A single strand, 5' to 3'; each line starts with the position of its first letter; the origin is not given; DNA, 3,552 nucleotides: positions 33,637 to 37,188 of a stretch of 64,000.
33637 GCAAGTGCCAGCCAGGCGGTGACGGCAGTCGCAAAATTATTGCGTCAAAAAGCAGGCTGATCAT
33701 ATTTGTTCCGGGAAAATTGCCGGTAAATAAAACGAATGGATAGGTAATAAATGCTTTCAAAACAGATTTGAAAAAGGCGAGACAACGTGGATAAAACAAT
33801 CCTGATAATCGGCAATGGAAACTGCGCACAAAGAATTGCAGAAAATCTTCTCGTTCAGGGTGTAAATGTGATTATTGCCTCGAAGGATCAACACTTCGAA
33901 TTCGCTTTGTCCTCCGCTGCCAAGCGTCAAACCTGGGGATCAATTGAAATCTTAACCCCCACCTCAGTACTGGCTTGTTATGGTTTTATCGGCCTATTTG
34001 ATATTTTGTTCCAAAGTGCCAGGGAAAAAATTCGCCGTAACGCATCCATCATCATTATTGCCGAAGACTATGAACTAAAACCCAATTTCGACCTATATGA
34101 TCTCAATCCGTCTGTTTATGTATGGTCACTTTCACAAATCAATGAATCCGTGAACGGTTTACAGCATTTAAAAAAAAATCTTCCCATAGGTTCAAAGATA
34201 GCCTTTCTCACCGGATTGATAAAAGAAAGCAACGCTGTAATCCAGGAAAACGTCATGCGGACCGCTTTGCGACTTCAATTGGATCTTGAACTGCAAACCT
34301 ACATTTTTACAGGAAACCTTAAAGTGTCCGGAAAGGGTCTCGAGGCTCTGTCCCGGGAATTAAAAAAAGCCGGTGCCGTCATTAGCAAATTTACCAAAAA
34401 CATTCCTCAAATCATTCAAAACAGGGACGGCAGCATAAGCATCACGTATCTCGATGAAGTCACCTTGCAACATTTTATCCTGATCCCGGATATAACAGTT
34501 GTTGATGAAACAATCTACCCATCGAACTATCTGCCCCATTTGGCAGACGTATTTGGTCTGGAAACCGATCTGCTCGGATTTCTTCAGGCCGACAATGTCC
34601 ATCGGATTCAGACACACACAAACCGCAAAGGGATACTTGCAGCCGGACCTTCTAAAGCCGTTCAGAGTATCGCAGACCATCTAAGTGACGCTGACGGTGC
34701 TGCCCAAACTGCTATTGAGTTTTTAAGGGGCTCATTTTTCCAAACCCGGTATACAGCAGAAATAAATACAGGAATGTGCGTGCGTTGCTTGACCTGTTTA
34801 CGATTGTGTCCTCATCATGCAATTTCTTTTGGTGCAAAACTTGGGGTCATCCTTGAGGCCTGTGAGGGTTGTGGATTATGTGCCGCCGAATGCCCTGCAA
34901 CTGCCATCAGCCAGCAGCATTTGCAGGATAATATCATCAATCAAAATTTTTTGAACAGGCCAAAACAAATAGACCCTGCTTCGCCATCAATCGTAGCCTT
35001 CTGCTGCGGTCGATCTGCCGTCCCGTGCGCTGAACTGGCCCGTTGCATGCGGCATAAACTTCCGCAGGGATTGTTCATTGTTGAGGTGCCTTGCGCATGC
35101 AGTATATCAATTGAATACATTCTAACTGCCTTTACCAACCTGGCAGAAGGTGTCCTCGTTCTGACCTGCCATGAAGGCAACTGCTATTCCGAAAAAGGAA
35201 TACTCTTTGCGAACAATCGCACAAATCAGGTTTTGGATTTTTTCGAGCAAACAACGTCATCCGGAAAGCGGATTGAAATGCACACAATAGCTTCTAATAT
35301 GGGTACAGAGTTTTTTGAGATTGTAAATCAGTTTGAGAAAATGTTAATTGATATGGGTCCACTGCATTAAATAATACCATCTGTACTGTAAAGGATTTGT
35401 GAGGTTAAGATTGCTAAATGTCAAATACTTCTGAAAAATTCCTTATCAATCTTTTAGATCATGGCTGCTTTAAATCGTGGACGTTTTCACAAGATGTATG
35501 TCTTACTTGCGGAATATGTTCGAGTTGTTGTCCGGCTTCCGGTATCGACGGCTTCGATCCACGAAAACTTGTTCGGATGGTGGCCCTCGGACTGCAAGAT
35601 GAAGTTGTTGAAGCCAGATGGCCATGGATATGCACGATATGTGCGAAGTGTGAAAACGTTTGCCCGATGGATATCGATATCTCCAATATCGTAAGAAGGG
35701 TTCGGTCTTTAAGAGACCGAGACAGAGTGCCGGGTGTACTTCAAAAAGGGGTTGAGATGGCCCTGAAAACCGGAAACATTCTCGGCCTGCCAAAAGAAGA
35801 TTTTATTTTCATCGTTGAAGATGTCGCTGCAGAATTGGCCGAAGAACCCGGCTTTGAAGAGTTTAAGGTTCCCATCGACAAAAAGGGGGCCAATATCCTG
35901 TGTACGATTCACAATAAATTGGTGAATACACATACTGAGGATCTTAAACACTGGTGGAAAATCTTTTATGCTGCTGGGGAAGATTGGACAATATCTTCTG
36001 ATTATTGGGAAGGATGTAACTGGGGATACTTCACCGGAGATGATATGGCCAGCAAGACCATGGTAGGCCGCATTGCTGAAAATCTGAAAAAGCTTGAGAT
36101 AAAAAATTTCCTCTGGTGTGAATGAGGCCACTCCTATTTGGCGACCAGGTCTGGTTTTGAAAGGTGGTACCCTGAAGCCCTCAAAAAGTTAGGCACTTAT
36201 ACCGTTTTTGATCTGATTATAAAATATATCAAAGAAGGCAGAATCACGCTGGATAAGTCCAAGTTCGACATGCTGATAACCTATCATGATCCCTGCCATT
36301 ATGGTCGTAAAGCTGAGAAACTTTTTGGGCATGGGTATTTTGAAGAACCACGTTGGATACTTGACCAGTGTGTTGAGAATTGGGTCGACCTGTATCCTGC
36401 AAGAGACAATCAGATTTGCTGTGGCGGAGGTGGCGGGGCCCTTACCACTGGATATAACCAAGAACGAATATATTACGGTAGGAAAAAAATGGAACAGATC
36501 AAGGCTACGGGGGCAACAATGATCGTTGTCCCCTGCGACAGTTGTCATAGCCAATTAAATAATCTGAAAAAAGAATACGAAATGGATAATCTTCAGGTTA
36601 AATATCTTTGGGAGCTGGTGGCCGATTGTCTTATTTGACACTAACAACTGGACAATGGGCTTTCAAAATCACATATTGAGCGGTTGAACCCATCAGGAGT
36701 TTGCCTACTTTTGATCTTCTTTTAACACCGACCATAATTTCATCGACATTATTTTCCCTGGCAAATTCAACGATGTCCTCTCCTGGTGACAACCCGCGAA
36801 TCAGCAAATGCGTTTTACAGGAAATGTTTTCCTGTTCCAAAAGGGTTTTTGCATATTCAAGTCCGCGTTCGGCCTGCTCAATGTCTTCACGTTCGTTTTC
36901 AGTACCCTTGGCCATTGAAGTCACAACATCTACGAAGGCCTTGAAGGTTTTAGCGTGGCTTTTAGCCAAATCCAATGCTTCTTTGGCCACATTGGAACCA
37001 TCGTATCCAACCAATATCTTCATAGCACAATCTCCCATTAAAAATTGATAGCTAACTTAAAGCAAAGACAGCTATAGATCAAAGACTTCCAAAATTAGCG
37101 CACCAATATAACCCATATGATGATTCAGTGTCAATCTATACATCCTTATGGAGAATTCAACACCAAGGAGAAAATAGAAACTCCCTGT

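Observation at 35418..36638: In-frame UGA with fdhF-like SECIS joins two ORFs into one HdrD-like selenoprotein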

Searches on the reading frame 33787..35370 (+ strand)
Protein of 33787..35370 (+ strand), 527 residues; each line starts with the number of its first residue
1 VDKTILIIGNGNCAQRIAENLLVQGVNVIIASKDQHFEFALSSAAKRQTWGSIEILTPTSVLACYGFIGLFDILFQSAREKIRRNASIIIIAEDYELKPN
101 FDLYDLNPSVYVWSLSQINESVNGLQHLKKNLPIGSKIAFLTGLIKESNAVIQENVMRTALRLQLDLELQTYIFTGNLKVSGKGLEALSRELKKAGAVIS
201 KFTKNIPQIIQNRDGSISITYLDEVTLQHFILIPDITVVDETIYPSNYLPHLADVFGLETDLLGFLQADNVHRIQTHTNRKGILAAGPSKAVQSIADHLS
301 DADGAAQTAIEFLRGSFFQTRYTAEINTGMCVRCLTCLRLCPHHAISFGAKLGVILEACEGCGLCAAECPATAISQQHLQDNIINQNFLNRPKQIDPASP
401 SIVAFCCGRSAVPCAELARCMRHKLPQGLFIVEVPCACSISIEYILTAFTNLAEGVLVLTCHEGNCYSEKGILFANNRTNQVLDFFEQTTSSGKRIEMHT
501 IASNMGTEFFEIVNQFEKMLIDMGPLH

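Call 4: search_protein_families(library=pfam, proteins=[window:33787-35370:+], max_evalue=0.01)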
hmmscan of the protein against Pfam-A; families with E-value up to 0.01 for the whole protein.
window:33787-35370:+ (527 aa): 13 families
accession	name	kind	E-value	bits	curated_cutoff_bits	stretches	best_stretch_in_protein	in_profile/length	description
PF02662.21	FlpD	-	1.1e-26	93.7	22.3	1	402-524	1-123/123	Methyl-viologen-reducing hydrogenase, delta subunit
PF00037.32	Fer4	-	5e-10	39.2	21.1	2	325-347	2-24/24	4Fe-4S binding domain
PF14697.11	Fer4_21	-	7.1e-08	32.9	35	1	324-374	1-57/59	4Fe-4S dicluster domain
PF12837.12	Fer4_6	-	5.6e-07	29.6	25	1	324-346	2-24/24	4Fe-4S binding domain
PF25160.1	LdpA_Fe-S-bd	-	9.7e-07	28.9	27.6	1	336-378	8-47/49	LdpA Fe-S cluster-binding domain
PF13237.11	Fer4_10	-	5.1e-06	26.8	25.5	2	326-370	4-53/53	4Fe-4S dicluster domain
PF13187.11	Fer4_9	-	1.1e-05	25.9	27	0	326-346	34-52/52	4Fe-4S dicluster domain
PF12838.12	Fer4_7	-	1.6e-05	25.7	27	1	331-373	2-52/52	4Fe-4S dicluster domain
PF13484.11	Fer4_16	-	6.6e-05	24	30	0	359-383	2-28/66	4Fe-4S double cluster binding domain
PF12797.12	Fer4_2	-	0.0016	18.7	24.5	0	355-371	6-22/22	4Fe-4S binding domain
PF13183.11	Fer4_8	-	0.0052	17.7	27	0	356-377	2-24/68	4Fe-4S dicluster domain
PF13241.12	NAD_binding_7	-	0.0068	17.4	22.1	0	2-38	7-45/104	Putative NAD(P)-binding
PF01488.26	Shikimate_DH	-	0.0068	16.9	24.3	0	2-35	12-46/138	Shikimate / quinate 5-dehydrogenase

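Call 55: search_protein_families(library=ncbifam, proteins=[window:33787-35370:+], max_evalue=0.001)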
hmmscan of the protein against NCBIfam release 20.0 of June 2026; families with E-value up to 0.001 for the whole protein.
window:33787-35370:+ (527 aa): 41 families (the best 25 are shown)
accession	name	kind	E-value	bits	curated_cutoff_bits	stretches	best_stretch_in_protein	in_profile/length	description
NF040770.1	hetero_SS_HdrA2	exception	3.3e-45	154.5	1100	1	170-525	419-773/777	CoB-CoM heterodisulfide reductase HdrA2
NF041891.1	hdrA_Methbact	equivalog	2.6e-19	68.9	1300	1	204-503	447-741/762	ferredoxin:CoB-CoM heterodisulfide reductase subunit HdrA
NF041778.1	hetero_SS_HdrA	equivalog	2e-18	65.7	1400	1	202-460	458-714/771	ferredoxin:CoB-CoM heterodisulfide reductase subunit HdrA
NF045873.1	F420_non_VhuD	exception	6.4e-17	61.9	215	1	400-525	2-127/132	F420-non-reducing hydrogenase iron-sulfur subunit VhuD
TIGR01944.1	rnfB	subfamily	6.3e-11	42.2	68.7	1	317-385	102-171/190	RnfABCDGE type electron transport complex subunit B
NF007202.0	PRK09623.1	equivalog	1.1e-09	38.5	166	1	321-376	43-100/105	3-methyl-2-oxobutanoate dehydrogenase subunit delta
TIGR02179.1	PorD_KorD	subfamily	1.3e-09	38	60.05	1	326-376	22-74/78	2-oxoacid:acceptor oxidoreductase, delta subunit, pyruvate/2-ketoisovalerate family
NF003475.0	PRK05113.1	equivalog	1.8e-09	37.7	203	1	319-387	103-173/190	electron transport complex subunit RsxB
NF040684.1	PorD_Arch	equivalog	3.3e-09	36.7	120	1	326-377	29-82/85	pyruvate synthase subunit PorD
NF007203.0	PRK09624.1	equivalog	7.8e-09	35.7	171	1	322-375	44-99/105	pyuvate ferredoxin oxidoreductase subunit delta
NF038196.1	ferrodoxin_EFR1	subfamily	2e-08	34.6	75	1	323-378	179-233/242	EFR1 family ferrodoxin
NF045763.1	PhenlGlyoxDHPadF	equivalog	2.1e-08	34.3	150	1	326-374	28-77/78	NADH-dependent phenylglyoxylate dehydrogenase subunit delta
NF040864.1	HgcB_ferredoxin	equivalog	2.1e-08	33.9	99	1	320-376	5-63/93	mercury methylation ferredoxin HgcB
TIGR02700.1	flavo_MJ0208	hypoth_equivalog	2.5e-08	33.5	251.35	1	316-376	135-196/234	dihydromethanopterin reductase (acceptor)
NF058577.1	FdxA_fam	equivalog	4e-08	33.3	65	2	330-373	8-52/52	4Fe-4S ferredoxin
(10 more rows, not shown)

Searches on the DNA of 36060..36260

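Call 38: search_rna_families(source=window, start=36060, end=36260, threshold=evalue, max_evalue=10, show_alignments=3)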
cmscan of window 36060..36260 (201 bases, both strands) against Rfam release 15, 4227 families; matches with E-value up to 10: 4.
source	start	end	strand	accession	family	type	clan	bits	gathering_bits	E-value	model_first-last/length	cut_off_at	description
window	36088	36152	+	RF01761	wcaG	Cis-reg;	-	13.3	42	2.9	1-98/98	no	wcaG RNA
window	36108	36213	+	RF01210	snoU13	Gene; snRNA; snoRNA; CD-box;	CL00081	12.5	46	1.8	1-104/104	no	Small nucleolar RNA U13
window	36164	36237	-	RF02956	DUF2693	Gene; sRNA;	-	10.6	81.3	7.1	1-165/165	no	DUF2693 RNA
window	36100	36117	+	RF01956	NEAT1_2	Gene; lncRNA;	-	10.1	60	5.6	99-116/116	no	Nuclear enriched abundant transcript 1 conserved region 2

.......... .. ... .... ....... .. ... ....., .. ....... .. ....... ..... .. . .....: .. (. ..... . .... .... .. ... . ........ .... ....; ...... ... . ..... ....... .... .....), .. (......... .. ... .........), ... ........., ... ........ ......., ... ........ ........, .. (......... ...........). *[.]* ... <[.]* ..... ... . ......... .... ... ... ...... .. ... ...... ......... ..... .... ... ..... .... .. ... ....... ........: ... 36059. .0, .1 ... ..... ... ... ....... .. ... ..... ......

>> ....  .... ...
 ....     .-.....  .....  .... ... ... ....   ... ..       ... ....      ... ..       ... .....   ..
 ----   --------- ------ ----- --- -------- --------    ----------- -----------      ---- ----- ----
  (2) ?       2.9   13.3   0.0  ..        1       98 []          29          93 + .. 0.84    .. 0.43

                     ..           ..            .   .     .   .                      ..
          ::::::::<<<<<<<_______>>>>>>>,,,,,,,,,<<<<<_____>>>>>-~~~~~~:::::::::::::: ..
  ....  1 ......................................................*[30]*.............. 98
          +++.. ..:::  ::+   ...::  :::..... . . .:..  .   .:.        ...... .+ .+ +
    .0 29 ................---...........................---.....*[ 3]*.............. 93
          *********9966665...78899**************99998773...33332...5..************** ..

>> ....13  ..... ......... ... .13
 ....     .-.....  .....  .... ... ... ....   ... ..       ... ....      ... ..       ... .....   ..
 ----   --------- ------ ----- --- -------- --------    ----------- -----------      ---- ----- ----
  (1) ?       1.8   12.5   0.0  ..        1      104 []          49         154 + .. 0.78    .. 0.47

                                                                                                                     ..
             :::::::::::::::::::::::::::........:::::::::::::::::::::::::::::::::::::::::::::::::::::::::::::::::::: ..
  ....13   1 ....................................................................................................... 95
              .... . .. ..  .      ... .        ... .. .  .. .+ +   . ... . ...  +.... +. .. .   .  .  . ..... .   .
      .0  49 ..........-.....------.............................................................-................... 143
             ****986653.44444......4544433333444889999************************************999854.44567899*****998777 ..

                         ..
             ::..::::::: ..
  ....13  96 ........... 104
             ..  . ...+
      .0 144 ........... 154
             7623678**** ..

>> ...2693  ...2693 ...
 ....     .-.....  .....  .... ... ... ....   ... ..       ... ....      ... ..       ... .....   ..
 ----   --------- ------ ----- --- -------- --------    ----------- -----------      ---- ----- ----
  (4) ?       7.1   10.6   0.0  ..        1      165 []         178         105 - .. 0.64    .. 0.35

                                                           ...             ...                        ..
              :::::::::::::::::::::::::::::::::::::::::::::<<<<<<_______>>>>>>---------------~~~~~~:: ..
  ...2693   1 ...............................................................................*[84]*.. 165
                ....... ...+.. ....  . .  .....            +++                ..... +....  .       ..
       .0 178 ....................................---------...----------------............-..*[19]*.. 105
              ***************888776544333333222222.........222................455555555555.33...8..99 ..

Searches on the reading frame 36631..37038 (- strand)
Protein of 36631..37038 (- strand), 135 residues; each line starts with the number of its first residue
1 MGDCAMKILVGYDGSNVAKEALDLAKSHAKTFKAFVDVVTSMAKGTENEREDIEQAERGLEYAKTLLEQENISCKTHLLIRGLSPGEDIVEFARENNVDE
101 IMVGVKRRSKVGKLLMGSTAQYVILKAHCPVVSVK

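Call 4: search_protein_families(library=pfam, proteins=[window:36631-37038:-], max_evalue=0.01)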
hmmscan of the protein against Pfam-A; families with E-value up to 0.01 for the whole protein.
window:36631-37038:- (135 aa): 1 family
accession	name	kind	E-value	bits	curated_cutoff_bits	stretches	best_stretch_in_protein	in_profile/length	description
PF00582.32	Usp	-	7.9e-24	85.2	24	1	7-135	4-141/141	Universal stress protein family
